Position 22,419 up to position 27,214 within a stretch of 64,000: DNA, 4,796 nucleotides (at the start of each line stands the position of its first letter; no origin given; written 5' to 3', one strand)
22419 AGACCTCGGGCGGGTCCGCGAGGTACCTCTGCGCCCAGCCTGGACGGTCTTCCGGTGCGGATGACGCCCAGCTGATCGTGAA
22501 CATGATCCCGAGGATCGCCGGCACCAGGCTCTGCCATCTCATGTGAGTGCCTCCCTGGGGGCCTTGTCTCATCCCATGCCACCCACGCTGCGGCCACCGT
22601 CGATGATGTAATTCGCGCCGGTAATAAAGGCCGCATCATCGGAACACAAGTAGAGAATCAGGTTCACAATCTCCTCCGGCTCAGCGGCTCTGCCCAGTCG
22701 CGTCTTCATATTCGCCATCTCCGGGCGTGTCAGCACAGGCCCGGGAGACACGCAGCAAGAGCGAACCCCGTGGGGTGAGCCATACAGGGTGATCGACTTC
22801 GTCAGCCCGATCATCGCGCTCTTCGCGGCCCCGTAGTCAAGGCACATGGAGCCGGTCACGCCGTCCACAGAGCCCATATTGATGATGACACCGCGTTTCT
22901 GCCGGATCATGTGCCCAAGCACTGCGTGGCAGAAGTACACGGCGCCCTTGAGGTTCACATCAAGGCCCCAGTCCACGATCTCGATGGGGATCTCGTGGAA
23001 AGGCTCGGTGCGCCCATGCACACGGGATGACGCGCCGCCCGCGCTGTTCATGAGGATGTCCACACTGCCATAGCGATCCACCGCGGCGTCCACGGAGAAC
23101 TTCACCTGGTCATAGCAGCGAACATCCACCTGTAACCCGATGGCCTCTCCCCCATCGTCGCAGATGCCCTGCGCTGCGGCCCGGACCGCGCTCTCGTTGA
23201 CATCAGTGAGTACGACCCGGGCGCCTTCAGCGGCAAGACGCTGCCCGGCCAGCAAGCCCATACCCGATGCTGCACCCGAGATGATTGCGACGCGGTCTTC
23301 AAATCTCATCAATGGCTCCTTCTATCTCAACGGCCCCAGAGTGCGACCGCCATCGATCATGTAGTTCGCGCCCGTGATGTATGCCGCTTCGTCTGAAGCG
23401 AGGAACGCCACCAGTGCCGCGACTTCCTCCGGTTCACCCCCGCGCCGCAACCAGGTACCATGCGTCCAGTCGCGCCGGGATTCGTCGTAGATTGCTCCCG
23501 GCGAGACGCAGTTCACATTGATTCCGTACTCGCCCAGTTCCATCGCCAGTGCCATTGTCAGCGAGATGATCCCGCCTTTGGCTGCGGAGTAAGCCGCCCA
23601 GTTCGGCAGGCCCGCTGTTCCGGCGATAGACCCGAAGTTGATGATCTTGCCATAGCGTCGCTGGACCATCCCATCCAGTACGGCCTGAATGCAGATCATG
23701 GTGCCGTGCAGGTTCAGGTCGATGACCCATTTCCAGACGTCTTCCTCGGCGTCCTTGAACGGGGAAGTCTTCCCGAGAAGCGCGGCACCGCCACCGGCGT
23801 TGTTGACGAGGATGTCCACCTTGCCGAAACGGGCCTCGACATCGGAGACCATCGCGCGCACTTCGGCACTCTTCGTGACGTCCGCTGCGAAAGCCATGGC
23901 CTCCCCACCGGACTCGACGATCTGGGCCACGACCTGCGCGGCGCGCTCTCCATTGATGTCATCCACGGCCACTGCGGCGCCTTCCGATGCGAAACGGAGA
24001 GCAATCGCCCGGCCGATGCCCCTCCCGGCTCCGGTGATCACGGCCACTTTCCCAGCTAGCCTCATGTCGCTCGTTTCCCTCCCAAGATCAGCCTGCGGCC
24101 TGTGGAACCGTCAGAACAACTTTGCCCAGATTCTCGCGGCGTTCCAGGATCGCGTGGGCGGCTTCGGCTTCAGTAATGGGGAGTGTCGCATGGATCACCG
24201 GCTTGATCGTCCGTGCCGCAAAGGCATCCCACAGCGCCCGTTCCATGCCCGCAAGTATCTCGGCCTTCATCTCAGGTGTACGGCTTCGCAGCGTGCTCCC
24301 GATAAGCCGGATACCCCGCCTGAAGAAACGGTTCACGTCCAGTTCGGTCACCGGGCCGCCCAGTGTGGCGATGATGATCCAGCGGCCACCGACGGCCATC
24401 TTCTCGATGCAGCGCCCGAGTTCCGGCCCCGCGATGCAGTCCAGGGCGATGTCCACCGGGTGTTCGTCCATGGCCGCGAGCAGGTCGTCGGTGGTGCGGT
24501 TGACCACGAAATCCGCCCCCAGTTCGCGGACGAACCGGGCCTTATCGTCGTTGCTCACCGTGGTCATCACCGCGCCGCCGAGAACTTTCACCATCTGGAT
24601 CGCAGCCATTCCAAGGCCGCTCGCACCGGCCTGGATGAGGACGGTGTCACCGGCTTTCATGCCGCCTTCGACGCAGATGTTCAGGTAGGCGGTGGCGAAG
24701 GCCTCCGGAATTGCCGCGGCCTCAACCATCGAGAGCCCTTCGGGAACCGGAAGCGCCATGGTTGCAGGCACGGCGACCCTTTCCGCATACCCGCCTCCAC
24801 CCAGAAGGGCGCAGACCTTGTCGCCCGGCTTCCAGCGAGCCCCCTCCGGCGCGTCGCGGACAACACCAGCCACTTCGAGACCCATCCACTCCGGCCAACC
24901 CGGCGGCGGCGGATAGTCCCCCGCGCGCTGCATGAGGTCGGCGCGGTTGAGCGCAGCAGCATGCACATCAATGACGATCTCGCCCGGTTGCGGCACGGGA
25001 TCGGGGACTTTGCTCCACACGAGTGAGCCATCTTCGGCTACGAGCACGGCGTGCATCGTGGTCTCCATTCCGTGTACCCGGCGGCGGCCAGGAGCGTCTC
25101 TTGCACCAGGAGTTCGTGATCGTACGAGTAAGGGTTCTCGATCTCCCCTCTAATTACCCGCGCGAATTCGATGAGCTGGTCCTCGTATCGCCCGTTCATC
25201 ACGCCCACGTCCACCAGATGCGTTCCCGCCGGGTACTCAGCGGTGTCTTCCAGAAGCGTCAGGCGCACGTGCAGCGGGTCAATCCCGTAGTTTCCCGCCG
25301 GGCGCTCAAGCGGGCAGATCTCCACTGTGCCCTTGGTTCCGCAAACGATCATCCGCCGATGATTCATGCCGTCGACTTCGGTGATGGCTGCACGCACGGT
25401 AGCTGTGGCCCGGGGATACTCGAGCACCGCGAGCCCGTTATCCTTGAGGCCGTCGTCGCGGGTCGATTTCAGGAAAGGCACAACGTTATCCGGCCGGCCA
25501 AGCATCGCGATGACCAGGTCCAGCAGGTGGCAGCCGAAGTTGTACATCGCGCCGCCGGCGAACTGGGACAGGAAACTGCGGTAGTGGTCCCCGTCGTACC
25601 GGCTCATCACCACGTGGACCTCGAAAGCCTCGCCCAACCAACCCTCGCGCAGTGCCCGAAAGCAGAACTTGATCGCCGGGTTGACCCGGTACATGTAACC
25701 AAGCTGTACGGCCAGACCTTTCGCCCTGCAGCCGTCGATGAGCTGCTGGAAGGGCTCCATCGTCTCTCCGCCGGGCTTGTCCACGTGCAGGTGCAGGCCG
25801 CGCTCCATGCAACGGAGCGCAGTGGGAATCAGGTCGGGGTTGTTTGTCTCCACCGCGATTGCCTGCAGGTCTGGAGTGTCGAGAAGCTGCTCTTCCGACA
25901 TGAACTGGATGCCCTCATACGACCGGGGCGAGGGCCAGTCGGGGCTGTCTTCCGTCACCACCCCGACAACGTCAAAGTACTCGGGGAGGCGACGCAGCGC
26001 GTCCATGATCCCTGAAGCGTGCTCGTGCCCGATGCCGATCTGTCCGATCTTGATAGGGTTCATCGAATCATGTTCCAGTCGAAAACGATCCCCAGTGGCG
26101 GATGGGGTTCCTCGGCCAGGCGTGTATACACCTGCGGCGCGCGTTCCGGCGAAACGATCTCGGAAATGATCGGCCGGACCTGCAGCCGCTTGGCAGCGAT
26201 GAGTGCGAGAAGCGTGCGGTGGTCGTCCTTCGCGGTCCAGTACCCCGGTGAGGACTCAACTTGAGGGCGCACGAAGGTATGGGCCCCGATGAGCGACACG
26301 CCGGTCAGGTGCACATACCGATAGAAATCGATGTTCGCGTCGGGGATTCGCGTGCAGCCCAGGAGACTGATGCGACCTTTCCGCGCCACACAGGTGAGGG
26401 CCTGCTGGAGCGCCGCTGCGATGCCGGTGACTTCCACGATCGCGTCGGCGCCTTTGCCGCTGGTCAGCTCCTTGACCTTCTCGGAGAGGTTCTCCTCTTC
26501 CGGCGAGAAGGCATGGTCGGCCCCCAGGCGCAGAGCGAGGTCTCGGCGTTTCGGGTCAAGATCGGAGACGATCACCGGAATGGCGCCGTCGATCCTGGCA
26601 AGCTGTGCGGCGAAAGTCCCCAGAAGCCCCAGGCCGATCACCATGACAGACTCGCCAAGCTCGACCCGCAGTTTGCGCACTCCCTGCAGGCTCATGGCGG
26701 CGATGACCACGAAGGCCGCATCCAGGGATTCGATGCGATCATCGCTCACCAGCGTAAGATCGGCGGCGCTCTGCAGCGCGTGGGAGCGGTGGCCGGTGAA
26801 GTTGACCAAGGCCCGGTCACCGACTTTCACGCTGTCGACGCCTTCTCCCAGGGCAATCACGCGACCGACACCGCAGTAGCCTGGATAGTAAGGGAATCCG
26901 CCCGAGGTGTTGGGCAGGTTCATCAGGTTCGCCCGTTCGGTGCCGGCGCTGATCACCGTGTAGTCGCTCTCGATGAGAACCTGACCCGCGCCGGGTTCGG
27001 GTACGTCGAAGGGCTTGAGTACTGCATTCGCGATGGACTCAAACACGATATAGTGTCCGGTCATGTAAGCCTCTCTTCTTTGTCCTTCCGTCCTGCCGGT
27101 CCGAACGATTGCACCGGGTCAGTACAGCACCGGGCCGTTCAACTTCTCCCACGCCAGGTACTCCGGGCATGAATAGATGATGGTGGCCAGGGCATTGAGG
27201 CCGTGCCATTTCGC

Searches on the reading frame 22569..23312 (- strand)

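Call 29: search_protein_families(library=pfam, proteins=[window:22569-23312:-], max_evalue=0.0001)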
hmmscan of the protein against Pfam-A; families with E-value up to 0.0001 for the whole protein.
window:22569-23312:- (247 aa): 2 families
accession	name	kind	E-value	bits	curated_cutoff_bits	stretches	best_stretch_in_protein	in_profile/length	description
PF13561.12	adh_short_C2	-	5.4e-47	160.8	27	1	13-240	1-234/236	Enoyl-(Acyl carrier protein) reductase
PF00106.31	adh_short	-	4.3e-43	147.5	26.6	1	7-199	1-188/195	short chain dehydrogenase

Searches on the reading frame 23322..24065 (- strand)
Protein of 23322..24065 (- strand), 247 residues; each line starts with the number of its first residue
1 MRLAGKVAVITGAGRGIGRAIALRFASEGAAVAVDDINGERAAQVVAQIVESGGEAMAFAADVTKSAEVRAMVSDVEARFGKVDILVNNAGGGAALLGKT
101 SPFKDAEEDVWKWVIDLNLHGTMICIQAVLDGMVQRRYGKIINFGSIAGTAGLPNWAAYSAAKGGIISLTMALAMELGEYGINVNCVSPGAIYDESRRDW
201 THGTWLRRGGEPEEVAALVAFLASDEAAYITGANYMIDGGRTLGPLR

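Call 29: search_protein_families(library=pfam, proteins=[window:23322-24065:-], max_evalue=0.0001)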
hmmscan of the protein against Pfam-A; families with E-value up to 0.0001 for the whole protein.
window:23322-24065:- (247 aa): 3 families
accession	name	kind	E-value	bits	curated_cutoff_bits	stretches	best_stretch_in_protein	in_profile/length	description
PF13561.12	adh_short_C2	-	2.3e-61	207.8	27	1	12-241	1-235/236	Enoyl-(Acyl carrier protein) reductase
PF00106.31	adh_short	-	1.1e-60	204.9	26.6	1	6-198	1-188/195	short chain dehydrogenase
PF08659.16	KR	-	1.4e-11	45.1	22.6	1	9-163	4-153/180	KR domain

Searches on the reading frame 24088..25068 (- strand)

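Call 29: search_protein_families(library=pfam, proteins=[window:24088-25068:-], max_evalue=0.0001)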
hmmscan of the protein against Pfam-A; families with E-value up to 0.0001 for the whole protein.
window:24088-25068:- (326 aa): 3 families
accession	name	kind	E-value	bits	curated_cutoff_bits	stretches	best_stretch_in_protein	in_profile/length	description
PF00107.32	ADH_zinc_N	-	7.1e-21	75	31.8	1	151-268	1-121/129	Zinc-binding dehydrogenase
PF13602.12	ADH_zinc_N_2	-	1.2e-17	65.5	27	1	183-319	1-134/134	Zinc-binding dehydrogenase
PF08240.17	ADH_N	-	7e-15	55.6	23.5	1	27-110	1-104/104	Alcohol dehydrogenase GroES-like domain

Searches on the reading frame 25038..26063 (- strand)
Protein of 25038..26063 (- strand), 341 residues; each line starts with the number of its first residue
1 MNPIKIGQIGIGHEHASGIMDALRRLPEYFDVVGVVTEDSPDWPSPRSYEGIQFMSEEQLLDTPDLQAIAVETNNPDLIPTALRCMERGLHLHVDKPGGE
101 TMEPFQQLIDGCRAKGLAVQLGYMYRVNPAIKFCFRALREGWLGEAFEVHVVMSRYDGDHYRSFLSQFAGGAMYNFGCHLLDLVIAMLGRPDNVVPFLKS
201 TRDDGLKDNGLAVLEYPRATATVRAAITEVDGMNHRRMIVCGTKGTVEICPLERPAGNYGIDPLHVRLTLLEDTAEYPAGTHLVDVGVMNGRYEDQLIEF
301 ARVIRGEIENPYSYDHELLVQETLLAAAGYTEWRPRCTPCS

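Call 29: search_protein_families(library=pfam, proteins=[window:25038-26063:-], max_evalue=0.0001)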
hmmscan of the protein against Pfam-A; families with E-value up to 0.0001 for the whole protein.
window:25038-26063:- (341 aa): 3 families
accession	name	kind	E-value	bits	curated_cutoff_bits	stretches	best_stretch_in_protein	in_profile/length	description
PF22725.1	GFO_IDH_MocA_C3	-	2.6e-16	60.2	27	1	137-248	7-124/124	GFO/IDH/MocA C-terminal domain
PF02894.22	GFO_IDH_MocA_C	-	4.3e-10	40.2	22.9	1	137-253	3-133/218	Oxidoreductase family, C-terminal alpha/beta domain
PF01408.29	GFO_IDH_MocA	-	3e-06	28.4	24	1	6-123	3-120/120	Oxidoreductase family, NAD-binding Rossmann fold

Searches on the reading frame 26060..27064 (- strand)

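Call 29: search_protein_families(library=pfam, proteins=[window:26060-27064:-], max_evalue=0.0001)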
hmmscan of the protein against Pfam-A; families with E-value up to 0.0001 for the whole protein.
window:26060-27064:- (334 aa): 2 families
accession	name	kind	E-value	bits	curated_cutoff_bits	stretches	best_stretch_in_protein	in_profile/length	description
PF00107.32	ADH_zinc_N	-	5.3e-26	91.5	31.8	1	148-263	2-114/129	Zinc-binding dehydrogenase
PF16912.11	Glu_dehyd_C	-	6.2e-06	26.3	34.9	1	138-246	32-140/211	Glucose dehydrogenase C-terminus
